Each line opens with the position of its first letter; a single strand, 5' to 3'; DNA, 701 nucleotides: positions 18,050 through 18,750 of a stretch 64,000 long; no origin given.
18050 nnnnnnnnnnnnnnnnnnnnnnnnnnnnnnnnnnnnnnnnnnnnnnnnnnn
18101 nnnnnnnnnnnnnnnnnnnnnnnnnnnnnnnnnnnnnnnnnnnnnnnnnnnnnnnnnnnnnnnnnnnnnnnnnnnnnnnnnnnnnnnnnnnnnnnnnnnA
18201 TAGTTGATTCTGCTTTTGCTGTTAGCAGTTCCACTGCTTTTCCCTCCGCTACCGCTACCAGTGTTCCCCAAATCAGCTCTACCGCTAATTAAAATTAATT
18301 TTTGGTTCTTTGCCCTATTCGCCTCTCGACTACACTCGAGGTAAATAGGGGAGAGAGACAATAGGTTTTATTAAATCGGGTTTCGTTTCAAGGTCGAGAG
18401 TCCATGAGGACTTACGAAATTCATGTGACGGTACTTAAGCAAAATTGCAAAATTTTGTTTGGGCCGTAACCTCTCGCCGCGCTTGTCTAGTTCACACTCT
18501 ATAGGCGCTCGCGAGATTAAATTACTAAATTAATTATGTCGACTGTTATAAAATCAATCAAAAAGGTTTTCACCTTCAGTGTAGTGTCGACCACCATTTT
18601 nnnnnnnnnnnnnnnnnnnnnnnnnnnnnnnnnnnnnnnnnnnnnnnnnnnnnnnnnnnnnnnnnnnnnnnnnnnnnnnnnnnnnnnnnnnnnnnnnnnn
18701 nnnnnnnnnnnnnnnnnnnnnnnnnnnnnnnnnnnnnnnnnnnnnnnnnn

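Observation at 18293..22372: Compositionally distinct, repeat-rich 1242-aa surface protein, a candidate S-layer or major surface glycoprotein flanked by strong expression signals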

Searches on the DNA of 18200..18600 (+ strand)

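Call 62: search_rna_families(source=window, start=18200, end=18600, threshold=evalue, max_evalue=10, show_alignments=2)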
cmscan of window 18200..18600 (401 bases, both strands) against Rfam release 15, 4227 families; matches with E-value up to 10: 3.
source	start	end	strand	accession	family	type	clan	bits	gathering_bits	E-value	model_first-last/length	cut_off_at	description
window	18290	18370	+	RF04170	MIR7723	Gene; miRNA;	-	13.4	200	4.5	1-235/235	no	MIR7723 microRNA precursor family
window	18302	18361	-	RF00705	mir-202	Gene; miRNA;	-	12.7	51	6.1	1-76/76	no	mir-202 microRNA precursor family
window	18237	18360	-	RF01794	sok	Gene; antitoxin;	-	12.3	59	2.2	1-157/157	no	sok antitoxin (CssrC)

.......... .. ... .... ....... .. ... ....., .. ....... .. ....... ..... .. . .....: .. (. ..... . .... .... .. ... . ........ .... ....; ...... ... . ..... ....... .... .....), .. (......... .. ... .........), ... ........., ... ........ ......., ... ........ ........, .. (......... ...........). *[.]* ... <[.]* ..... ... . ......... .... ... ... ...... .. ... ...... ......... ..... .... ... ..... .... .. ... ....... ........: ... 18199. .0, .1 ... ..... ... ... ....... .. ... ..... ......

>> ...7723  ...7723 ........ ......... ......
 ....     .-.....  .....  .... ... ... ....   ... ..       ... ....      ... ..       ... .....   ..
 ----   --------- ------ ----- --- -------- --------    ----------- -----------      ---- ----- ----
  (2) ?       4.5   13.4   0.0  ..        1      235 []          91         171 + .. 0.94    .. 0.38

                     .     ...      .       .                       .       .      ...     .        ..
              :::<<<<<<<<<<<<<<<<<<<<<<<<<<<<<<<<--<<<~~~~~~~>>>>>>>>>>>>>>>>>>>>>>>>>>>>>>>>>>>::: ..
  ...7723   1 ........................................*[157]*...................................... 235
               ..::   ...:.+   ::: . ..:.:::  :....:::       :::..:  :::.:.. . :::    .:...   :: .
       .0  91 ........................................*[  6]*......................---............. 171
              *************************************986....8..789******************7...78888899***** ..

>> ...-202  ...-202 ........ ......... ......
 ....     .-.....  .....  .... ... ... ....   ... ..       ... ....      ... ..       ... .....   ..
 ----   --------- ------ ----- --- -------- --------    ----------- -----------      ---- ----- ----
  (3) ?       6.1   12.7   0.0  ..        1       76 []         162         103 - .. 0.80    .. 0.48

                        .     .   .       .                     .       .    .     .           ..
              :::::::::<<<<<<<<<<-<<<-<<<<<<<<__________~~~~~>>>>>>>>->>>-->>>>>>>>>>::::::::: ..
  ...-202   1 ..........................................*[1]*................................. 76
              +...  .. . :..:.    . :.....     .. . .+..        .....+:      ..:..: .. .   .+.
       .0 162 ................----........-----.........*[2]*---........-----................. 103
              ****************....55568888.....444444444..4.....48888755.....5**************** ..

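Call 78: build_rna_model(alignment_id=A5, structure=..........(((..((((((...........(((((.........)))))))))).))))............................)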
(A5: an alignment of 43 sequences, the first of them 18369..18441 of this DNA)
Model R1 built from alignment A5 (43 sequences, 89 columns); structure: as given.
model positions 72; base pairs 14; branch points 0; effective number of sequences 43; information 0.668 bits per position. Calibrated on 0.2 Mb of random sequence (short: E-values are rough).
structure used (alignment columns):
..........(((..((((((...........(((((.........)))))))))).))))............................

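Call 79: search_with_rna_model(model_id=R1, sources=[window, L001, L003, L004, L005, L006, L007, L008, L009, L011, L012, L013, L014, L015, L016, L017, L018, L019, L021, L022, L023, L024, L025, L026, L027, L028, L029, L030, L031, L032, L033, L034, L036, L037, L038, L039, L040, L041, L042, L043, L044, L045, L046, L047, L048, L049, L050, L051, L052, L053, L054, L055, L056, L057, L058, L059, L060, L061, L062, L063, L064, L065, L066, L067, L068, L069, L070, L071, L072, L073, L074, L075, L076, L077], max_evalue=1, make_alignment=true)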
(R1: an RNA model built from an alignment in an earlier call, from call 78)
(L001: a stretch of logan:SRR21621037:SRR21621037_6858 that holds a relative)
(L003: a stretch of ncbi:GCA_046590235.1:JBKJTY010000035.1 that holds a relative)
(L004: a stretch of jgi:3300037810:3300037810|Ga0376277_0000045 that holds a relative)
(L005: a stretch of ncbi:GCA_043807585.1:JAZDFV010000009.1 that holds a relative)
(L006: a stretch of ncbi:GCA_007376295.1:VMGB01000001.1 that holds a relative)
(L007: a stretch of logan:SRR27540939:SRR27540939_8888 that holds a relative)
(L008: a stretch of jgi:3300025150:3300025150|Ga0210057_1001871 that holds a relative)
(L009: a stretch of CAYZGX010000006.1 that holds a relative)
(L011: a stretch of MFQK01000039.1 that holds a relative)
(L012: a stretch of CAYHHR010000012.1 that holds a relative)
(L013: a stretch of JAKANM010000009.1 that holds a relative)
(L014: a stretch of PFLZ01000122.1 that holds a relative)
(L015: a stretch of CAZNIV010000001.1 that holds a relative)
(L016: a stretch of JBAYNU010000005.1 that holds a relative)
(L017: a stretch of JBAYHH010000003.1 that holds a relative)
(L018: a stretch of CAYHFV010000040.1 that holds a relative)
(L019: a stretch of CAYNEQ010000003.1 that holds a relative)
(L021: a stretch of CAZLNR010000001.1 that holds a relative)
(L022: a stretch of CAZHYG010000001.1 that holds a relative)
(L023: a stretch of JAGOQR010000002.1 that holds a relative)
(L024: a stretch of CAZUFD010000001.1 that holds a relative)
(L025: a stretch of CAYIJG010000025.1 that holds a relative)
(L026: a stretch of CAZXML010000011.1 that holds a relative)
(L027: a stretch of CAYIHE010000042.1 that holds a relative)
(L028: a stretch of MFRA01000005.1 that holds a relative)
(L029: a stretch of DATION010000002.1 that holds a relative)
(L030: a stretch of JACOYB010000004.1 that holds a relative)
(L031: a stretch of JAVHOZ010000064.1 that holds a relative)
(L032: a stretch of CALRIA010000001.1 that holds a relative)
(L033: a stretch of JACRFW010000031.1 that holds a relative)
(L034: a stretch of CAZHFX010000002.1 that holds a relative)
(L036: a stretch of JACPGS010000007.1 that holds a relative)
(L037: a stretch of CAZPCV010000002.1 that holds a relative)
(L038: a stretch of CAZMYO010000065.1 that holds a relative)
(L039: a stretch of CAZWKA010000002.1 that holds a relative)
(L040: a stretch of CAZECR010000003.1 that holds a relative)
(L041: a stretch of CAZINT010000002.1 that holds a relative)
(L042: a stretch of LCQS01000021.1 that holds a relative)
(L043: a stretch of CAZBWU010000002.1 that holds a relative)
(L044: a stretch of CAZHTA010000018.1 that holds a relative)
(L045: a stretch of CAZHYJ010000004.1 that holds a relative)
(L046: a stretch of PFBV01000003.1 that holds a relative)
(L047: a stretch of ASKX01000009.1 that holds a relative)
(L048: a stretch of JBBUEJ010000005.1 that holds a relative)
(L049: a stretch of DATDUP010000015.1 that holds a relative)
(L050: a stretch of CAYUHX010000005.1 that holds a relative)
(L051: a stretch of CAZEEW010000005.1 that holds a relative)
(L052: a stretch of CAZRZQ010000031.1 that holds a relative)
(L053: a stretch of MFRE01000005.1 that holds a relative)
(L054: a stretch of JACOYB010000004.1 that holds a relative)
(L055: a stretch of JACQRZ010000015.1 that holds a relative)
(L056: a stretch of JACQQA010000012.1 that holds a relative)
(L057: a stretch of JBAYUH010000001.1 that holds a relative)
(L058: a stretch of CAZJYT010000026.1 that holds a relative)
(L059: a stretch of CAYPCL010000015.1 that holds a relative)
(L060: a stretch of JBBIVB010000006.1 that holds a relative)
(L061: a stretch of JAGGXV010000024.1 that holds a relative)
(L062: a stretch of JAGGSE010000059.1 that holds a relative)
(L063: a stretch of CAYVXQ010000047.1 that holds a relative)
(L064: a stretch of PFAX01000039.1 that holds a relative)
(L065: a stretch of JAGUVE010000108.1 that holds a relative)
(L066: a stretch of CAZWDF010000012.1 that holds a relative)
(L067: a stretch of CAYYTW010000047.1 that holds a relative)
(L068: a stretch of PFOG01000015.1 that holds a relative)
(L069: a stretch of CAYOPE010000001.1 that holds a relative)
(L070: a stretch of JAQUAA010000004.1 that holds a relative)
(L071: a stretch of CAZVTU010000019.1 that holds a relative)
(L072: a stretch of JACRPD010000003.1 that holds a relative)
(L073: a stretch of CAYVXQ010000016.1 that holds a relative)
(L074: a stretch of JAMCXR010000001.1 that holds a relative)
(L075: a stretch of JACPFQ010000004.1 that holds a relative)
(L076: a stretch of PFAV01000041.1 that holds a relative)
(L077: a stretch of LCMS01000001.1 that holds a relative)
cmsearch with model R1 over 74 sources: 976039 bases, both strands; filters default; matches with E-value up to 1: 49.
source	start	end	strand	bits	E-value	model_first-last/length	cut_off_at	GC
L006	7859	7931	+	71.7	9.8e-17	1-72/72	no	0.49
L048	4515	4586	+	68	1.2e-15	1-72/72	no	0.47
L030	5857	5928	+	66.3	3.7e-15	1-72/72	no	0.47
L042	77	150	+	66.2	3.9e-15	1-72/72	no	0.47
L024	5857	5928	+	65.6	6e-15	1-72/72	no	0.46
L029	4062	4133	+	65.3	6.9e-15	1-72/72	no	0.44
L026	5860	5931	+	65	8.7e-15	1-72/72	no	0.51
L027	1509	1581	+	63.6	2.3e-14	1-72/72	no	0.45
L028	5860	5931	+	63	3.2e-14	1-72/72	no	0.51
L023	5838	5908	+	60.6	1.6e-13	1-72/72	no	0.39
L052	5831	5902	+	59.1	4.5e-13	1-72/72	no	0.46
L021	5858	5929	+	57.6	1.2e-12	1-72/72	no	0.5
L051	5831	5903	+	57.5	1.3e-12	1-72/72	no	0.51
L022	5858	5929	+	57.2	1.5e-12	1-72/72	no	0.5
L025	5858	5931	+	57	1.8e-12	1-72/72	no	0.5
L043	5856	5929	+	54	1.3e-11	1-72/72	no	0.53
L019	5850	5922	+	53.4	2e-11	1-72/72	no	0.45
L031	5051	5122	+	53.3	2.1e-11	1-72/72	no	0.42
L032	5850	5921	+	53.2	2.2e-11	1-72/72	no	0.4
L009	5849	5922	+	52.4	3.7e-11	1-72/72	no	0.53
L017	5266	5337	+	51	9.8e-11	1-72/72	no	0.43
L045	4890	4961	+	50.9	1e-10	1-72/72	no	0.43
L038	5881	5956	+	49.7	2.3e-10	1-72/72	no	0.54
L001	7135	7207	+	48.9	3.8e-10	1-72/72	no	0.44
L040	5721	5790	+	47.9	7.8e-10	1-72/72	no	0.41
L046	5839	5911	+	47.8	7.8e-10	1-72/72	no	0.37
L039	5719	5789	+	47.8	8.2e-10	1-72/72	no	0.48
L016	4872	4943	+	47.3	1.1e-09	1-72/72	no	0.49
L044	5824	5894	+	46.9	1.4e-09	1-72/72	no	0.45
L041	5716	5785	+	46.4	2e-09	1-72/72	no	0.4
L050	5441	5513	+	43.3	1.6e-08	1-72/72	no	0.47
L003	7849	7922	+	43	2e-08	1-72/72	no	0.35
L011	621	692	+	41.5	5.4e-08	1-72/72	no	0.54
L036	5883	5956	+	41.1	7.1e-08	1-72/72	no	0.57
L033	5840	5920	+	39.9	1.6e-07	1-72/72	no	0.43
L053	5836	5906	+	39.2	2.5e-07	1-72/72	no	0.48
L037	5826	5898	+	39.1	2.7e-07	1-72/72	no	0.52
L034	5844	5918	+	36.6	1.4e-06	1-72/72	no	0.56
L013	5910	5983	+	36.5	1.5e-06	1-72/72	no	0.39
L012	5909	5982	+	33.2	1.3e-05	1-72/72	no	0.41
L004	7741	7820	+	31.2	5e-05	1-72/72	no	0.4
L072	5916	5985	+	30.4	8.5e-05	1-72/72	no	0.4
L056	5875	5944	+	30.2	9.7e-05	1-72/72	no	0.41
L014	45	113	+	28.4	0.00034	1-72/72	no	0.42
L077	5892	5961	+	27.5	0.0006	1-72/72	no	0.37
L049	5867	5936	+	23.4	0.0091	1-72/72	no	0.5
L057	5862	5936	+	23.1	0.011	1-72/72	no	0.41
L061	360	435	-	16.4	0.95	1-72/72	no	0.38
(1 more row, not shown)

Alignment A6: 49 matches aligned to the model, 85 columns, each read 5' to 3' on its own strand. Consensus structure (alignment columns), stored with it:
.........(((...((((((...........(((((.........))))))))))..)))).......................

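Call 112: build_rna_model(alignment_id=A7, structure=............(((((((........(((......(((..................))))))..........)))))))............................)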
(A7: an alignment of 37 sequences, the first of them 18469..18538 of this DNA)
Model R2 built from alignment A7 (37 sequences, 108 columns); structure: as given.
model positions 70; base pairs 13; branch points 0; effective number of sequences 37; information 0.729 bits per position. Calibrated on 0.2 Mb of random sequence (short: E-values are rough).
structure used (alignment columns):
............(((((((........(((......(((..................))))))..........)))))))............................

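Call 113: search_with_rna_model(model_id=R2, sources=[window, L001, L003, L004, L005, L006, L007, L008, L009, L011, L012, L013, L014, L015, L016, L017, L018, L019, L021, L022, L023, L024, L025, L026, L027, L028, L029, L030, L031, L032, L033, L034, L036, L037, L038, L039, L040, L041, L042, L043, L044, L045, L046, L047, L048, L049, L050, L051, L052, L053, L054, L055, L056, L057, L058, L059, L060, L061, L062, L063, L064, L065, L066, L067, L068, L069, L070, L071, L072, L073, L074, L075, L076, L077], max_evalue=1, make_alignment=true)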
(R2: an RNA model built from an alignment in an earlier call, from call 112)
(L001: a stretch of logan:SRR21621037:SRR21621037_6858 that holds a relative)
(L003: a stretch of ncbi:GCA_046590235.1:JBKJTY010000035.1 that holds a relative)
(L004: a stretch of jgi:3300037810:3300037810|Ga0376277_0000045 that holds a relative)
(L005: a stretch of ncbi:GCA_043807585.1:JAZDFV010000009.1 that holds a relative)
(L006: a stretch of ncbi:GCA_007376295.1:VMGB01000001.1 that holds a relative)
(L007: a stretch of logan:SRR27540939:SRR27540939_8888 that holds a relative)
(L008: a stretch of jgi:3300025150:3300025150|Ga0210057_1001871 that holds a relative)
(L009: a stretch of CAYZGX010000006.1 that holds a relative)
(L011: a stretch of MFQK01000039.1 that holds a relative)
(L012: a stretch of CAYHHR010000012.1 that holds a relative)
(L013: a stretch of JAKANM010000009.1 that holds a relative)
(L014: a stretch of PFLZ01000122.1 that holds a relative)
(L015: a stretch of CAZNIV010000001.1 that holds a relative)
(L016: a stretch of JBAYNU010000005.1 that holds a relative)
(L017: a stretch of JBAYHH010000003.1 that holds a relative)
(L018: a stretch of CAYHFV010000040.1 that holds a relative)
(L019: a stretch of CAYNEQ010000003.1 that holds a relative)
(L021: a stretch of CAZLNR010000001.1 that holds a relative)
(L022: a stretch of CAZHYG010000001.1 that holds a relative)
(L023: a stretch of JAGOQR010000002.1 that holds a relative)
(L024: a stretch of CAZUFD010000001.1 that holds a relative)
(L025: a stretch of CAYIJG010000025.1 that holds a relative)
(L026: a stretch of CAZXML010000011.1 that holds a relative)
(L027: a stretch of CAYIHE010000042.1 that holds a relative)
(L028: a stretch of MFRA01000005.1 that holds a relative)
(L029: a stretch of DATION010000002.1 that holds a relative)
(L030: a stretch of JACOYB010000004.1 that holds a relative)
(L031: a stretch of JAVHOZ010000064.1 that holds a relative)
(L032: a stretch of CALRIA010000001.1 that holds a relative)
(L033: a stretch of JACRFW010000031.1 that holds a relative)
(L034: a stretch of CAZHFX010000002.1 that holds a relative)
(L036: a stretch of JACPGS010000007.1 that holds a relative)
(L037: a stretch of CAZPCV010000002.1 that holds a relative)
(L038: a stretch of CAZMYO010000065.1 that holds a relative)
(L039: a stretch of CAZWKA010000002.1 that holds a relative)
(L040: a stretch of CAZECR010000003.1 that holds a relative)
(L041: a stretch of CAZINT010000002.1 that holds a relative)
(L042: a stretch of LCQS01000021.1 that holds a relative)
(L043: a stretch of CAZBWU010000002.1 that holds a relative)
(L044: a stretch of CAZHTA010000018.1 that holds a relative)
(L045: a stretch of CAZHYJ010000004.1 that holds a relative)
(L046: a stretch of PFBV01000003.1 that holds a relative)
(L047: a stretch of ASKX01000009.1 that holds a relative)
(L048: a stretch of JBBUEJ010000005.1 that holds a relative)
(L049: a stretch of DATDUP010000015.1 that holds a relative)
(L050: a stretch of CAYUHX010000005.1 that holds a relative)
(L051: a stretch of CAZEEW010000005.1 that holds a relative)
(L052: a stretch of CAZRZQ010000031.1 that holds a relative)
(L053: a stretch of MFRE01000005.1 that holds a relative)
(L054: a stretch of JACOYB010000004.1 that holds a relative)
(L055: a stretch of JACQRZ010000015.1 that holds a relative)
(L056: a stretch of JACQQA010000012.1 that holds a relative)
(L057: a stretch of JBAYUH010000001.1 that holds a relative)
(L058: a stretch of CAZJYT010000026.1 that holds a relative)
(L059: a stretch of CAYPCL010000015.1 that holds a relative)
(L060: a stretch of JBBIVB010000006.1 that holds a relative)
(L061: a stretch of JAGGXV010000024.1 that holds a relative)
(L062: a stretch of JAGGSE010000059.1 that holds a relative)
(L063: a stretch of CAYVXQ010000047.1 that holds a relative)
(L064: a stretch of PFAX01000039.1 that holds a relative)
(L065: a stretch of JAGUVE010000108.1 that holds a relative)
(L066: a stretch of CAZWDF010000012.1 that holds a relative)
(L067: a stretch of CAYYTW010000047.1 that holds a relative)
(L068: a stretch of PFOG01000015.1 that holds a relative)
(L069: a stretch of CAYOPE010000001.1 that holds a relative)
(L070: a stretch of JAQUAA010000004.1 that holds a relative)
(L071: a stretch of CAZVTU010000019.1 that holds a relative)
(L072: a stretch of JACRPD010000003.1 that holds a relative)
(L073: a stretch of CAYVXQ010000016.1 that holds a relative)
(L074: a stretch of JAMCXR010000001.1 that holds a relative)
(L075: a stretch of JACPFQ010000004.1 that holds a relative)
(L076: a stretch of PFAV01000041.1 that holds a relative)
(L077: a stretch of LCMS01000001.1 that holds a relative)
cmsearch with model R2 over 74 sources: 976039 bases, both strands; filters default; matches with E-value up to 1: 40.
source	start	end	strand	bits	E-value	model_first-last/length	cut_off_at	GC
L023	5934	6003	+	70.6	2.2e-09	1-70/70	no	0.3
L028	5934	6003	+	67.3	8.9e-09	1-70/70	no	0.29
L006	7934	8003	+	67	1.1e-08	1-70/70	no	0.29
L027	1587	1653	+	63.1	5.4e-08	1-70/70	no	0.39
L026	5934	6003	+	61.6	1.1e-07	1-70/70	no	0.39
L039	5816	5883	+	60.2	1.9e-07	1-70/70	no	0.43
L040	5816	5883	+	59.5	2.6e-07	1-70/70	no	0.41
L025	5938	6003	+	59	3.2e-07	1-70/70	no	0.42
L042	152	217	+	58.9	3.2e-07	1-70/70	no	0.42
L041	5813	5880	+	56.4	9.7e-07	1-70/70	no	0.41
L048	4592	4660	+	55.9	1.2e-06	1-70/70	no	0.36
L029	4137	4206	+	55.8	1.3e-06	1-70/70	no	0.33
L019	5934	6003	+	54.8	1.9e-06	1-70/70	no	0.37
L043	5936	6003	+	53.9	2.8e-06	1-70/70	no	0.4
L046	5937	6003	+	53.5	3.4e-06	1-70/70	no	0.34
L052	5937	6003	+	52.1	6e-06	1-70/70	no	0.45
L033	5930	6003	+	50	1.5e-05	1-70/70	no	0.42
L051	5937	6003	+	48.9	2.4e-05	1-70/70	no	0.45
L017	5372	5446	+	46.7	6e-05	1-70/70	no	0.45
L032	5931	6003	+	46.6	6.3e-05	1-70/70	no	0.32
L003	7934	8003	+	46.5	6.6e-05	1-70/70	no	0.39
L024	5933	6003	+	46.2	7.5e-05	1-70/70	no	0.32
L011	705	775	+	45.8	9.1e-05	1-70/70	no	0.45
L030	5933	6003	+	45.4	0.00011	1-70/70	no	0.34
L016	4974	5042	+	44.8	0.00014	1-70/70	no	0.49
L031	5131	5203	+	43.3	0.00026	1-70/70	no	0.34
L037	5925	5997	+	42.4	0.00038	1-70/70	no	0.38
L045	4999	5068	+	41.7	0.00051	1-70/70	no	0.47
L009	5926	6003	+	39.6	0.0013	1-70/70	no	0.41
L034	5930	6003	+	39.1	0.0016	1-70/70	no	0.38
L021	5931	6003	+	38.1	0.0025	1-70/70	no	0.37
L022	5931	6003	+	38.1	0.0025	1-70/70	no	0.37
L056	5936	6003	+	37.9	0.0026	1-70/70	no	0.41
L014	114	195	+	36.9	0.004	1-70/70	no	0.38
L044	5932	6003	+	36.1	0.0056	1-70/70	no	0.44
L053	5929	6003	+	32.6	0.025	1-70/70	no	0.47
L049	5929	5991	+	25.7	0.49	1-70/70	no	0.35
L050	5522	5586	+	24.6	0.79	1-70/70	no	0.23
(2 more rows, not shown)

Alignment A8: 40 matches aligned to the model, 92 columns, each read 5' to 3' on its own strand. Consensus structure (alignment columns), stored with it:
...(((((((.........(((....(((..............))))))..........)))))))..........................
